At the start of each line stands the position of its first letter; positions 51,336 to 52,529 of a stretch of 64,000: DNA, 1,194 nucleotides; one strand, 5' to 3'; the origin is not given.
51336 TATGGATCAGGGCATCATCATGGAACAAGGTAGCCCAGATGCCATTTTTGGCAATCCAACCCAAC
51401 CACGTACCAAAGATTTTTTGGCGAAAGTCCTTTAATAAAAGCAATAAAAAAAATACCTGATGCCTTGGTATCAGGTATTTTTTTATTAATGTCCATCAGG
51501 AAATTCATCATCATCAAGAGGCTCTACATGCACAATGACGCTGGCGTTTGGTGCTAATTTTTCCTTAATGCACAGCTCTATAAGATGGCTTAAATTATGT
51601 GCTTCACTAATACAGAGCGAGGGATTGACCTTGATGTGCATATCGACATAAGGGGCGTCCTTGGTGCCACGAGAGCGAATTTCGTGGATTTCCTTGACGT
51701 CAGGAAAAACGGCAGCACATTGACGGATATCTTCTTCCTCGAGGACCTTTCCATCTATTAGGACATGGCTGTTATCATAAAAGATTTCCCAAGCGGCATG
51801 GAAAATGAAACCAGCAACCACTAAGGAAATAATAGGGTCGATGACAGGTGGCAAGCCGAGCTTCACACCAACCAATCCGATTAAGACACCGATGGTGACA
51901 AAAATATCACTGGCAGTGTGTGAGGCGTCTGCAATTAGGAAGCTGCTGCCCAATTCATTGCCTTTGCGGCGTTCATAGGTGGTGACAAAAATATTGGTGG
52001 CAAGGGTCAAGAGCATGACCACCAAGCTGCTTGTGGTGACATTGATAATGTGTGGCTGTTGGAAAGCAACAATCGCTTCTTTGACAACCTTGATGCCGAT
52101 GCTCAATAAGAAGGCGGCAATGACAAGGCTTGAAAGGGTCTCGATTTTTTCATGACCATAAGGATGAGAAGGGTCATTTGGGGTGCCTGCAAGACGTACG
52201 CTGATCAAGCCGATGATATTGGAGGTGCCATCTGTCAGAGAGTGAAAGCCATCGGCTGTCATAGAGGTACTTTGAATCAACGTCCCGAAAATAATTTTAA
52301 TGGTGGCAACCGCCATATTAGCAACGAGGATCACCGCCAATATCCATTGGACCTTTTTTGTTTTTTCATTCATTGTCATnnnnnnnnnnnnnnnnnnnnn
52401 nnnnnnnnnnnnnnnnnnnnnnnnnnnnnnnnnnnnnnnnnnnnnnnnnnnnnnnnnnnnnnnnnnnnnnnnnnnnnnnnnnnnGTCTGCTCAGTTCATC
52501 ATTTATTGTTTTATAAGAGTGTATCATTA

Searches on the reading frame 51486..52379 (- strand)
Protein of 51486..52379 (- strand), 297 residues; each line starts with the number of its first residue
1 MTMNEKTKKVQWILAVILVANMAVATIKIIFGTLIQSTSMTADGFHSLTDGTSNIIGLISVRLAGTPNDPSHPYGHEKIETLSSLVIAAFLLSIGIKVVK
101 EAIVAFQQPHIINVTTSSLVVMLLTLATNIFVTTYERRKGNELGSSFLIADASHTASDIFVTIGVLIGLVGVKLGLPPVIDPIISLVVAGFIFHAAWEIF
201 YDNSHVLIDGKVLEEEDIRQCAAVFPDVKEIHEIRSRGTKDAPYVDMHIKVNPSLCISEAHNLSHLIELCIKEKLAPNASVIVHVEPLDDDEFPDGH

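Call 7: search_protein_families(library=pfam, proteins=[window:51486-52379:-])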
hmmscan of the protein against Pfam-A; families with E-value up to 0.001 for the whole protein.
window:51486-52379:- (297 aa): 2 families
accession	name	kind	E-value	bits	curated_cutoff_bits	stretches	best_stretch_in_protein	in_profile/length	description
PF01545.26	Cation_efflux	-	9.7e-45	153.2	26.6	1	15-207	2-197/198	Cation efflux family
PF16916.11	ZT_dimer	-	6.1e-18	65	26.7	1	214-287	5-77/78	Dimerisation domain of Zinc Transporter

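Call 10: find_related_loci(query=window:51486-52379:-, collection=genome_contigs, flank=3000)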
Query window:51486-52379:- (297 aa) in genome_contigs; peptide patterns used: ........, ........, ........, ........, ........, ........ (x = any residue, [..] = any of these).
401 stretches matched a pattern; 302 encode a relative of the query (tblastn E <= 1e-3); the best 80 are kept; 80 distinct loci.
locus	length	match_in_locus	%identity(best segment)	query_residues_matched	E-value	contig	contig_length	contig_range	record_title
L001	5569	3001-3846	53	8-289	4e-94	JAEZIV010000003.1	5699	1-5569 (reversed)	MAG: Bacillota bacterium isolate OH_CDB_201 k127_766682, whole genome shotgun sequence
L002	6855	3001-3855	52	5-289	7e-94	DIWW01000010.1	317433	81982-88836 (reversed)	MAG TPA_asm: Peptococcaceae bacterium UBA6096 UBA6096_contig_1232, whole genome shotgun sequence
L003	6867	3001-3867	49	1-291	1e-91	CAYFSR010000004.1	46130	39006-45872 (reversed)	MAG TPA_asm: uncultured Eubacteriales bacterium isolate ERP107106_co2_119 genome assembly, contig: NODE_551_length_46130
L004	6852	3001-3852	48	6-292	4e-91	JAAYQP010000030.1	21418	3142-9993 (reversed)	MAG: Clostridiales bacterium isolate AS22ysBPME_71 16349_AS22, whole genome shotgun sequence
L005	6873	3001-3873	51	1-291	1e-89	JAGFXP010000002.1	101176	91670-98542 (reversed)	MAG: Bacillota bacterium isolate CTSoil_065 scaffold_1, whole genome shotgun sequence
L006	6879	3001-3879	51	1-288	4e-89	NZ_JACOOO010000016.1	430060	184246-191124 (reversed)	Clostridium hominis strain NSJ-6 CP1_SP_D3_30_ctg002, whole genome shotgun sequence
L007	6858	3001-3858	48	5-294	5e-87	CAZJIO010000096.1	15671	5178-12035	MAG TPA_asm: uncultured Eubacteriales bacterium isolate SRP290908_co2_161 genome assembly, contig: NODE_5035_length_1567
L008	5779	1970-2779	51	20-288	2e-85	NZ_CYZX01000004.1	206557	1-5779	Clostridium disporicum strain 2789STDY5834856, whole genome shotgun sequence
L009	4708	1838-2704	46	2-290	1e-78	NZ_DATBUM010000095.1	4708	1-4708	MAG: Fusobacterium sp. isolate SMAG_U7483 k141_602371, whole genome shotgun sequence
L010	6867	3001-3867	44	2-290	8e-79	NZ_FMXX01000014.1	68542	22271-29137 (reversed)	Fusobacterium necrophorum strain ATCC 25286, whole genome shotgun sequence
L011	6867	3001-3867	45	2-290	1e-78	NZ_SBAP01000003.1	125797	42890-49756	Fusobacterium necrophorum strain KG35 NODE_3_length_125797_cov_45.702809, whole genome shotgun sequence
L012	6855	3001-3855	40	4-287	5e-61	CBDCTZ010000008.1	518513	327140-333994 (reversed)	MAG: Polyangiaceae bacterium isolate 4c7673ea-cc67-4993-aab5-aed0b62f3259 genome assembly, contig: contig_8, whole genom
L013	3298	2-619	49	84-289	5e-61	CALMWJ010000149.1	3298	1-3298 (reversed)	MAG TPA_asm: uncultured Peptococcaceae bacterium isolate SRR6284161_bin.19_CONCOCT_v1.1_MAG genome assembly, contig: ERZ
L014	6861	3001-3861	37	5-290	5e-59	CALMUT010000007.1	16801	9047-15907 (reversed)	MAG TPA_asm: uncultured Myxococcales bacterium isolate SRR2107183_bin.94_CONCOCT_v1.1_MAG genome assembly, contig: ERZ79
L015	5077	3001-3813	39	26-295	9e-58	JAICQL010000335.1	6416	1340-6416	MAG: Polyangiaceae bacterium isolate TY_HY_2_bin.41 k141_5803865_length_6416_cov_11.0405, whole genome shotgun sequence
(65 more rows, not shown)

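Call 14: find_related_loci(query=window:51486-52379:-, collection=metagenome_contigs, flank=1500)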
Query window:51486-52379:- (297 aa) in metagenome_contigs; peptide patterns used: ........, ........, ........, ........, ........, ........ (x = any residue, [..] = any of these).
470 stretches matched a pattern; 341 encode a relative of the query (tblastn E <= 1e-3); the best 80 are kept; 80 distinct loci.
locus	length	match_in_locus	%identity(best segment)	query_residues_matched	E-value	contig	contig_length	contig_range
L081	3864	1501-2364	51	3-290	1e-93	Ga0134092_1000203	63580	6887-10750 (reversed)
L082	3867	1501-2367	51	2-290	2e-93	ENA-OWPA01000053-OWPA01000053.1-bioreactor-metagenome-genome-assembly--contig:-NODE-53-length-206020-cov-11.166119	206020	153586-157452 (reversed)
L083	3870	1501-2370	50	5-294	2e-92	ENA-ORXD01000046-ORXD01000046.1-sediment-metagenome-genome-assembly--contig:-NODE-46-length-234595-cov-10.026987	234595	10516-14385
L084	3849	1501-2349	54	8-290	2e-92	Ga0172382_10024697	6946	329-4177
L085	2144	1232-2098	51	1-289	8e-95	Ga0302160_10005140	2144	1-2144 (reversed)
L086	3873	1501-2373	51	1-291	7e-90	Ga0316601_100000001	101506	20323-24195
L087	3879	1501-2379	51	1-288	2e-89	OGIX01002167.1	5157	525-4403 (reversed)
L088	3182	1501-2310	51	20-288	6e-86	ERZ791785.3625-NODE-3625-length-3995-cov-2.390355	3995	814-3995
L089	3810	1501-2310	50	20-288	7e-85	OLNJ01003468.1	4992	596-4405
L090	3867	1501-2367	50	1-291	2e-84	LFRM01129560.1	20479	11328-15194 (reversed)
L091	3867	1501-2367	48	4-292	1e-81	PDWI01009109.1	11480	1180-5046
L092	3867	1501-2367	45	2-290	1e-79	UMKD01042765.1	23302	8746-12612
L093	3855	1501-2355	46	3-287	6e-77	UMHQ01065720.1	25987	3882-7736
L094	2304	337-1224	38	3-297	5e-57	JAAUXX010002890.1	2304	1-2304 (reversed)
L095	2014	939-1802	39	3-289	8e-56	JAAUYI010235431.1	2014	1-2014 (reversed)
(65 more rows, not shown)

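Call 15: find_encoding_contigs(protein=window:51486-52379:-, flank=3000, max_places=6)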
Protein window:51486-52379:- (297 aa): 3 contigs read that carry it; 1 place shown.
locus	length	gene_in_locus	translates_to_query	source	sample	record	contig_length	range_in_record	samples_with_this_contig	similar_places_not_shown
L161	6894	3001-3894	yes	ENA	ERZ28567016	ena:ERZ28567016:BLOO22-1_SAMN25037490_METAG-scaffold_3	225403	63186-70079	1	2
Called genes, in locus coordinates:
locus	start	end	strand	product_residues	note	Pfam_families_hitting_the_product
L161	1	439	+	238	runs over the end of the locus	PF00912:Transgly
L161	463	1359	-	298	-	PF00892:EamA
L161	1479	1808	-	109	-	-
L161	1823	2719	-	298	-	PF00892:EamA, PF03151:TPT (faint), PF00892:EamA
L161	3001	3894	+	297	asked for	PF01545:Cation_efflux, PF16916:ZT_dimer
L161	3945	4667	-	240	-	PF02463:SMC_N, PF00005:ABC_tran, PF13166:AAA_13 (faint), PF13304:AAA_21 (faint)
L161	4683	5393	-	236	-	PF00528:BPD_transp_1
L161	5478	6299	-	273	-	PF00497:SBP_bac_3, PF10613:Lig_chan-Glu_bd (weak), PF12974:Phosphonate-bd (weak), PF04069:OpuAC (faint), PF09084:NMT1 (weak)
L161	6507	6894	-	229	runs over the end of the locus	PF18912:DZR_2 (weak), PF00156:Pribosyltran (weak)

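Call 31: find_homologous_proteins(query=window:51486-52379:-, max_evalue=1e-40)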
Query window:51486-52379:- (297 aa): 872 proteins with E <= 1e-40 among 5015 candidates; the best 120 are listed.
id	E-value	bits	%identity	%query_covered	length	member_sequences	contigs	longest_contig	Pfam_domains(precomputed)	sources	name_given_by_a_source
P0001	1.5e-186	637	99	100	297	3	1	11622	PF16916.12,PF01545.27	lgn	-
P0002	3.9e-146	504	77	100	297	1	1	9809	PF16916.12,PF01545.27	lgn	-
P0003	3.0e-96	340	53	98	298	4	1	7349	PF16916.12,PF01545.27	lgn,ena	-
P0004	2.2e-94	334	52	98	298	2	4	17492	PF16916.12,PF01545.27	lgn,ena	-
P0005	2.3e-93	331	54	99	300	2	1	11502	PF16916.12,PF01545.27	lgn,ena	-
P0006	2.7e-93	331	54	99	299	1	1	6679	PF16916.12,PF01545.27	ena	-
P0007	7.3e-93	329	53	99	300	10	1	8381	PF16916.12,PF01545.27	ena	-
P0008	3.0e-92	327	53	99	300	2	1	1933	PF16916.12,PF01545.27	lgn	-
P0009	6.5e-92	326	54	97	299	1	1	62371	PF16916.12,PF01545.27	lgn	-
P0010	1.4e-91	325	52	97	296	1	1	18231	PF16916.12,PF01545.27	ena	-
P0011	1.4e-91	325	53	96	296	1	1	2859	PF16916.12,PF01545.27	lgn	-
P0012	1.5e-91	325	53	98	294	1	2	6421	PF16916.12,PF01545.27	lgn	-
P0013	2.3e-91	324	53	97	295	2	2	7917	PF16916.12,PF01545.27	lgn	-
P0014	4.4e-91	323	55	96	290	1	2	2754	PF16916.12,PF01545.27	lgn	-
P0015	5.0e-91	323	53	95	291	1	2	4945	PF16916.12,PF01545.27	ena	-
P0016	5.7e-91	323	51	99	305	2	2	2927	PF16916.12,PF01545.27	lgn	-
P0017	1.5e-90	322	54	97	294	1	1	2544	PF16916.12,PF01545.27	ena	-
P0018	1.7e-90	321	54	95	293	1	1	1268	PF16916.12,PF01545.27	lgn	-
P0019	2.3e-90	321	53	96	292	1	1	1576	PF16916.12,PF01545.27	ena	-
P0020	2.9e-90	321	53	96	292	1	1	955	PF16916.12,PF01545.27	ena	-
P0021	3.1e-90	321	53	95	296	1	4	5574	PF16916.12,PF01545.27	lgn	-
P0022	3.3e-90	321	55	95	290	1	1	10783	PF16916.12,PF01545.27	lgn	-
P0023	5.3e-90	320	54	98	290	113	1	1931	PF16916.12,PF01545.27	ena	-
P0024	9.0e-90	319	53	97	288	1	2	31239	PF16916.12,PF01545.27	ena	-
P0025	1.0e-89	319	53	97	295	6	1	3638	PF16916.12,PF01545.27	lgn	-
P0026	1.2e-89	319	53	96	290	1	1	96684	PF16916.12,PF01545.27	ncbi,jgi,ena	-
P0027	1.2e-89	319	51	99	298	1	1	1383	PF16916.12,PF01545.27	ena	-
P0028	1.5e-89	318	52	97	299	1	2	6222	PF16916.12,PF01545.27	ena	-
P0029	1.5e-89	318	51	99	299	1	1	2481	PF16916.12,PF01545.27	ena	-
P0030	1.6e-89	318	52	97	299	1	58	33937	PF16916.12,PF01545.27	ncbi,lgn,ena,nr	ncbi:MAG: cation transporter [Fusobacteriaceae bacterium]|nr:cation transporter [Fusobacteriaceae ba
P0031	1.8e-89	318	52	95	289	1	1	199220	PF16916.12,PF01545.27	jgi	jgi:cation diffusion facilitator family transporter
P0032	2.0e-89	318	52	97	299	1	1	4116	PF16916.12,PF01545.27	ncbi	-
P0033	2.3e-89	318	52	97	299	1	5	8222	PF16916.12,PF01545.27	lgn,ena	-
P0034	2.3e-89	318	52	97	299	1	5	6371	PF16916.12,PF01545.27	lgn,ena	-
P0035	2.6e-89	318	52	97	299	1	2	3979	PF16916.12,PF01545.27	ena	-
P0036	2.8e-89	317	52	96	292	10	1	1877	PF16916.12,PF01545.27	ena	-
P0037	3.2e-89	317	52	97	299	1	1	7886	PF16916.12,PF01545.27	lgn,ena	-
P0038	3.3e-89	317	54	96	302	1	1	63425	PF16916.12,PF01545.27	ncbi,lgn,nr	ncbi:MAG: cation diffusion facilitator family transporter [Tissierellaceae bacterium]|nr:cation diff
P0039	3.5e-89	317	53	94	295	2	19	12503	PF16916.12,PF01545.27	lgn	-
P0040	3.9e-89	317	52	99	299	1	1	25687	PF16916.12,PF01545.27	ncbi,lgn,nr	ncbi:MAG: cation transporter [Fusobacteriaceae bacterium]|nr:cation transporter [Fusobacteriaceae ba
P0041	4.3e-89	317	51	98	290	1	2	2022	PF16916.12,PF01545.27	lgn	-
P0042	4.4e-89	317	52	96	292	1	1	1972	PF16916.12,PF01545.27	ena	-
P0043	4.8e-89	317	52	97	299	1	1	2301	PF16916.12,PF01545.27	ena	-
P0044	5.2e-89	317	52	96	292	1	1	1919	PF16916.12,PF01545.27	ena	-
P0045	5.3e-89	317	53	96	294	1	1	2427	PF16916.12,PF01545.27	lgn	-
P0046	5.4e-89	317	50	96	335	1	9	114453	PF16916.12,PF01545.27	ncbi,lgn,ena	-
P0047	5.9e-89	316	51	98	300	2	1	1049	PF16916.12,PF01545.27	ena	-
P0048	6.1e-89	316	52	97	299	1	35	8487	PF16916.12,PF01545.27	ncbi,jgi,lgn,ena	-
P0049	6.6e-89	316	52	98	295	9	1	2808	PF16916.12,PF01545.27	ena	-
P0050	6.9e-89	316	52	96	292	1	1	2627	PF16916.12,PF01545.27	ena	-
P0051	8.4e-89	316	52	96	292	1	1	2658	PF16916.12,PF01545.27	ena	-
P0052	8.6e-89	316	52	97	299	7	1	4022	PF16916.12,PF01545.27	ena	-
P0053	8.6e-89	316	52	97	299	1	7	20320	PF16916.12,PF01545.27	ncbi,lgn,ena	-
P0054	8.6e-89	316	52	97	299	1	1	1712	PF16916.12,PF01545.27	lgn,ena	-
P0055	9.5e-89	316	52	97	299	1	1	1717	PF16916.12,PF01545.27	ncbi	-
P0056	9.5e-89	316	52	96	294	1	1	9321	PF16916.12,PF01545.27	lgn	-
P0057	1.1e-88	316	53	96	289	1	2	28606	PF16916.12,PF01545.27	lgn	-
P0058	1.1e-88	316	52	96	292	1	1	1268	PF16916.12,PF01545.27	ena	-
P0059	1.1e-88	316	52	94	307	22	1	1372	PF16916.12,PF01545.27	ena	-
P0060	1.1e-88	316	52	96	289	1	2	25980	PF16916.12,PF01545.27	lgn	-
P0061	1.1e-88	315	52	97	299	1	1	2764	PF16916.12,PF01545.27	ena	-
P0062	1.3e-88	315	52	97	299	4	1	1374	PF16916.12,PF01545.27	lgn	-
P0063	1.3e-88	315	53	95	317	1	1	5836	PF16916.12,PF01545.27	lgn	-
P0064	1.3e-88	315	52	98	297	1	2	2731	PF16916.12,PF01545.27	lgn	-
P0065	1.3e-88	315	52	96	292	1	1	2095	PF16916.12,PF01545.27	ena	-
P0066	1.3e-88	315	51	96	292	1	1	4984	PF16916.12,PF01545.27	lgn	-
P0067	1.5e-88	315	51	98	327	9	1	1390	PF16916.12,PF01545.27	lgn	-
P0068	1.6e-88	315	52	96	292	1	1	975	PF16916.12,PF01545.27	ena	-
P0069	1.6e-88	315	52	97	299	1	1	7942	PF16916.12,PF01545.27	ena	-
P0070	1.7e-88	315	52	96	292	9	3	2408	PF16916.12,PF01545.27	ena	-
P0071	1.8e-88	315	52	96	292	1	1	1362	PF16916.12,PF01545.27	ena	-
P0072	1.8e-88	315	52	97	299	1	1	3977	PF16916.12,PF01545.27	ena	-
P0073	1.9e-88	315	52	96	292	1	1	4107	PF16916.12,PF01545.27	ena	-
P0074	2.1e-88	315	53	96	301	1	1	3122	PF16916.12,PF01545.27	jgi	jgi:cation diffusion facilitator family transporter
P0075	2.4e-88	314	53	96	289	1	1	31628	PF16916.12,PF01545.27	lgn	-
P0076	3.0e-88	314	52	96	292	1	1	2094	PF16916.12,PF01545.27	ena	-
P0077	3.5e-88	314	54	95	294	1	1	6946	PF16916.12,PF01545.27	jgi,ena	-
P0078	3.5e-88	314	52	97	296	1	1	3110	PF16916.12,PF01545.27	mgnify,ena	mgnify:CR=1 FL=1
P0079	3.8e-88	314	51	97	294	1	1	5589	PF16916.12,PF01545.27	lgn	-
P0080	3.9e-88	314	51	99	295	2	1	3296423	PF16916.12,PF01545.27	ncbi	ncbi:cation diffusion facilitator family transporter [Paraclostridium bifermentans]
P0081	3.9e-88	314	52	96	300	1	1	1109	PF16916.12,PF01545.27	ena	-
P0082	4.1e-88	314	51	97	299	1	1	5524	PF16916.12,PF01545.27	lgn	-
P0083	4.1e-88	314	52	97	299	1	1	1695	PF16916.12,PF01545.27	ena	-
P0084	4.4e-88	314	52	96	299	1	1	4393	PF16916.12,PF01545.27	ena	-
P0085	4.4e-88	314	53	96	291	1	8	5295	PF16916.12,PF01545.27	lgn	-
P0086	4.4e-88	314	52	96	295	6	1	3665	PF16916.12,PF01545.27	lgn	-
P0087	4.5e-88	314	51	99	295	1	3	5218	PF16916.12,PF01545.27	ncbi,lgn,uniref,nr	ncbi:cation transporter [Paraclostridium benzoelyticum]|uniref:Cation transporter n=1 Tax=Paraclostr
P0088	4.6e-88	313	51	99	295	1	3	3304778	PF16916.12,PF01545.27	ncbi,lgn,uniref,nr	ncbi:cation diffusion facilitator transporter family protein [[Clostridium] bifermentans ATCC 638]|u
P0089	4.8e-88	313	52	96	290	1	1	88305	PF16916.12,PF01545.27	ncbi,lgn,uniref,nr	ncbi:cation diffusion facilitator family transporter [Clostridium sp. SYSU_GA19001]|uniref:cation di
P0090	4.8e-88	313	50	98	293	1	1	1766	PF16916.12,PF01545.27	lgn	-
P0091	5.0e-88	313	52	96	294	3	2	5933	PF16916.12,PF01545.27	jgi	jgi:cation diffusion facilitator family transporter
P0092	5.2e-88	313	53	97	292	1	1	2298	PF16916.12,PF01545.27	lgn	-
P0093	6.4e-88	313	52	96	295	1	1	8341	PF16916.12,PF01545.27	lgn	-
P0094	7.3e-88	313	51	99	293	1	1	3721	PF16916.12,PF01545.27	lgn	-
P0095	8.7e-88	313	51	96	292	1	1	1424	PF16916.12,PF01545.27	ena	-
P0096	1.0e-87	312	51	98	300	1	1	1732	PF16916.12,PF01545.27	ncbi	-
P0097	1.0e-87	312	51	99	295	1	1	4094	PF16916.12,PF01545.27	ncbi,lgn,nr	ncbi:cation diffusion facilitator family transporter [Paraclostridium benzoelyticum]|nr:cation diffu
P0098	1.1e-87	312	54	95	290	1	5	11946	PF16916.12,PF01545.27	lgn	-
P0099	1.2e-87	312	51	98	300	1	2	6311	PF16916.12,PF01545.27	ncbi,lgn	-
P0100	1.2e-87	312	51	99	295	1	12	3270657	PF16916.12,PF01545.27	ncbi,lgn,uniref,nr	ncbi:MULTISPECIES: cation diffusion facilitator family transporter [Paraclostridium]|uniref:cation d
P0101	1.3e-87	312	48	96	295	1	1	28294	PF16916.12,PF01545.27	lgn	-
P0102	1.4e-87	312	51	97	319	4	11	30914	PF16916.12,PF01545.27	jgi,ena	-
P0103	1.4e-87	312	51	98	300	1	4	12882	PF16916.12,PF01545.27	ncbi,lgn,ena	-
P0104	1.4e-87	312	50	99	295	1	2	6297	PF16916.12,PF01545.27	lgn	-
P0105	1.6e-87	312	52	96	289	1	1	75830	PF16916.12,PF01545.27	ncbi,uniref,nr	ncbi:cation diffusion facilitator family transporter [Romboutsia lituseburensis]|uniref:cation diffu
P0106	1.6e-87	312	51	98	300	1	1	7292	PF16916.12,PF01545.27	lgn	-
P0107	1.7e-87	312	53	94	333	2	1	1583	PF16916.12,PF01545.27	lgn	-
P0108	1.7e-87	312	49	99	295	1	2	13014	PF16916.12,PF01545.27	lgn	-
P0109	1.8e-87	312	51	96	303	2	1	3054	PF16916.12,PF01545.27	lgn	-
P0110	1.8e-87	312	50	98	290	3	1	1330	PF16916.12,PF01545.27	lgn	-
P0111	1.9e-87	312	51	98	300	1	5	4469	PF16916.12,PF01545.27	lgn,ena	-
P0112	1.9e-87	311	51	98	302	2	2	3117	PF16916.12,PF01545.27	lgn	-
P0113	2.3e-87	311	52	96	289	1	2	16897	PF16916.12,PF01545.27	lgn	-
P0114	2.5e-87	311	50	99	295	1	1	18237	PF16916.12,PF01545.27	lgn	-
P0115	2.8e-87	311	50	99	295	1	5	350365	PF16916.12,PF01545.27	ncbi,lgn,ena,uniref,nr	ncbi:cation diffusion facilitator family transporter [Paraclostridium bifermentans]|uniref:cation di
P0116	2.9e-87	311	50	99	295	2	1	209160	PF16916.12,PF01545.27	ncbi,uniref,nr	ncbi:cation diffusion facilitator family transporter [Paraclostridium bifermentans]|uniref:cation di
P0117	3.0e-87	311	53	95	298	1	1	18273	PF16916.12,PF01545.27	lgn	-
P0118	3.0e-87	311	50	99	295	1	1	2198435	PF16916.12,PF01545.27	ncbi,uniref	ncbi:cation diffusion facilitator family transporter [Paraclostridium bifermentans]|uniref:cation di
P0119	3.1e-87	311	51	98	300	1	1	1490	PF16916.12,PF01545.27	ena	-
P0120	3.2e-87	311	49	99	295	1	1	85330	PF16916.12,PF01545.27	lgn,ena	-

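Call 32: find_encoding_contigs(protein=P0002, flank=3000, max_places=2)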
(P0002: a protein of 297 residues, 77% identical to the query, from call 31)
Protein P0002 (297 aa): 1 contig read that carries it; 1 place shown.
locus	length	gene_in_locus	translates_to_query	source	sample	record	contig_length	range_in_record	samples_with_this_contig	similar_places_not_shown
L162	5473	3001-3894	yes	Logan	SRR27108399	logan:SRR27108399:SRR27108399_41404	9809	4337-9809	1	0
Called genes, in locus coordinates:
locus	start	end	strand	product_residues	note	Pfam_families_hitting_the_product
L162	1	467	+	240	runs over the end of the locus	PF00912:Transgly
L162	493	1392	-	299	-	PF00892:EamA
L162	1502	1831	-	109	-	-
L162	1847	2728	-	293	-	PF00892:EamA, PF03151:TPT (faint), PF00892:EamA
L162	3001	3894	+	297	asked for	PF01545:Cation_efflux, PF16916:ZT_dimer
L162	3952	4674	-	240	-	PF13175:AAA_15 (faint), PF00005:ABC_tran, PF02463:SMC_N (weak), PF13304:AAA_21 (weak)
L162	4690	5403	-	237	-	PF00528:BPD_transp_1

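Call 33: find_encoding_contigs(protein=P0001, flank=3000, max_places=2)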
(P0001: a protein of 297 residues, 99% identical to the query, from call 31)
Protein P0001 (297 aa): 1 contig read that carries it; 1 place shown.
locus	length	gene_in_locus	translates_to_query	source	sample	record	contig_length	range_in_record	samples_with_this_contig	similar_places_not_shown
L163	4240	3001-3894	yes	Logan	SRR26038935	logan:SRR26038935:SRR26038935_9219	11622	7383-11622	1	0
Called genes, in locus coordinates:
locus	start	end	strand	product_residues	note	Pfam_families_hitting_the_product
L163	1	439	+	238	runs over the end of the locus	PF00912:Transgly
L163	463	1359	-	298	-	PF00892:EamA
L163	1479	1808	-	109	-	-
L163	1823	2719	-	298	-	PF00892:EamA, PF03151:TPT (faint), PF00892:EamA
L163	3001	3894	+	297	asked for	PF01545:Cation_efflux, PF16916:ZT_dimer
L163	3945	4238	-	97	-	?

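Call 34: find_encoding_contigs(protein=P0003, flank=1500, max_places=2)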
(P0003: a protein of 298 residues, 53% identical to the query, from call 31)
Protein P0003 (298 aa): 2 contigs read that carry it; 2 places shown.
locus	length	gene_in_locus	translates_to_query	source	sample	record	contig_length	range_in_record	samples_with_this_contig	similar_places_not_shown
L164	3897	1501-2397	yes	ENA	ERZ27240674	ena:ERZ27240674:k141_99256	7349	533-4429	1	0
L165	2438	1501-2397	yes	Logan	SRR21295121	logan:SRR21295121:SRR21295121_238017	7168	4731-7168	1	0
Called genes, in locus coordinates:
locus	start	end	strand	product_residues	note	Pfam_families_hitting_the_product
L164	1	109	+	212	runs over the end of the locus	?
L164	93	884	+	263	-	PF01841:Transglut_core (weak)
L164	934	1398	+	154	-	PF06983:3-dmu-9_3-mt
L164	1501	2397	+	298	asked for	PF01545:Cation_efflux, PF16916:ZT_dimer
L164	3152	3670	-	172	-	PF04073:tRNA_edit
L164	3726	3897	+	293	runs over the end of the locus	PF00892:EamA, PF05653:Mg_trans_NIPA (weak), PF16913:PUNUT (weak), PF00892:EamA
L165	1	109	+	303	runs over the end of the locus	PF00892:EamA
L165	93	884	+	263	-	PF01841:Transglut_core (weak)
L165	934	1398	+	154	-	PF06983:3-dmu-9_3-mt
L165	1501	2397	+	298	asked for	PF01545:Cation_efflux, PF16916:ZT_dimer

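Call 35: find_encoding_contigs(protein=P0005, flank=1500, max_places=2)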
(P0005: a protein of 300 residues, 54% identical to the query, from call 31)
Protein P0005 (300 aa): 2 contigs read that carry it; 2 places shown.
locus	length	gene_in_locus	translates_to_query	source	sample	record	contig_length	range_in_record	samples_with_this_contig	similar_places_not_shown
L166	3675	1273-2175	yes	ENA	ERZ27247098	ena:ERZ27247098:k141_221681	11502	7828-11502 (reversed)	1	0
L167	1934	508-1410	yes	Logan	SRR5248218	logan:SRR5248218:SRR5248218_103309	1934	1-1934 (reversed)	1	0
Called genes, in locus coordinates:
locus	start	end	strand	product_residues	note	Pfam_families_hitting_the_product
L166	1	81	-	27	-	?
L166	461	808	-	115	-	-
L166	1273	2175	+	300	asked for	PF01545:Cation_efflux, PF16916:ZT_dimer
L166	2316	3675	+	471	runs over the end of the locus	PF07995:GSDH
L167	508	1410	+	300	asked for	PF01545:Cation_efflux, PF16916:ZT_dimer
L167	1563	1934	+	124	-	?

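Call 38: find_encoding_contigs(protein=P0080, flank=1500, max_places=1)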
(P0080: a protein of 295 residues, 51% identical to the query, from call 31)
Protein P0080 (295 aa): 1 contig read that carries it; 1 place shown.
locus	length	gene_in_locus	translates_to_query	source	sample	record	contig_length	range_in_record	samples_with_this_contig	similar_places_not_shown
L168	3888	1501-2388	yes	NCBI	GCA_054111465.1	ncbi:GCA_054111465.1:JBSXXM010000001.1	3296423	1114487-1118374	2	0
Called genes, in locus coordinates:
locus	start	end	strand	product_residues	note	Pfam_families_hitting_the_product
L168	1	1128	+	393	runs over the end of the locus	PF01546:Peptidase_M20, PF07687:M20_dimer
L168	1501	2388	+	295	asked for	PF01545:Cation_efflux, PF16916:ZT_dimer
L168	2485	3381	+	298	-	PF01820:Dala_Dala_lig_N, PF02655:ATP-grasp_3, PF08443:RimK (weak), PF02222:ATP-grasp (weak), PF02786:CPSase_L_D2 (faint), PF07478:Dala_Dala_lig_C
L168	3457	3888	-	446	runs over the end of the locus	PF01235:Na_Ala_symp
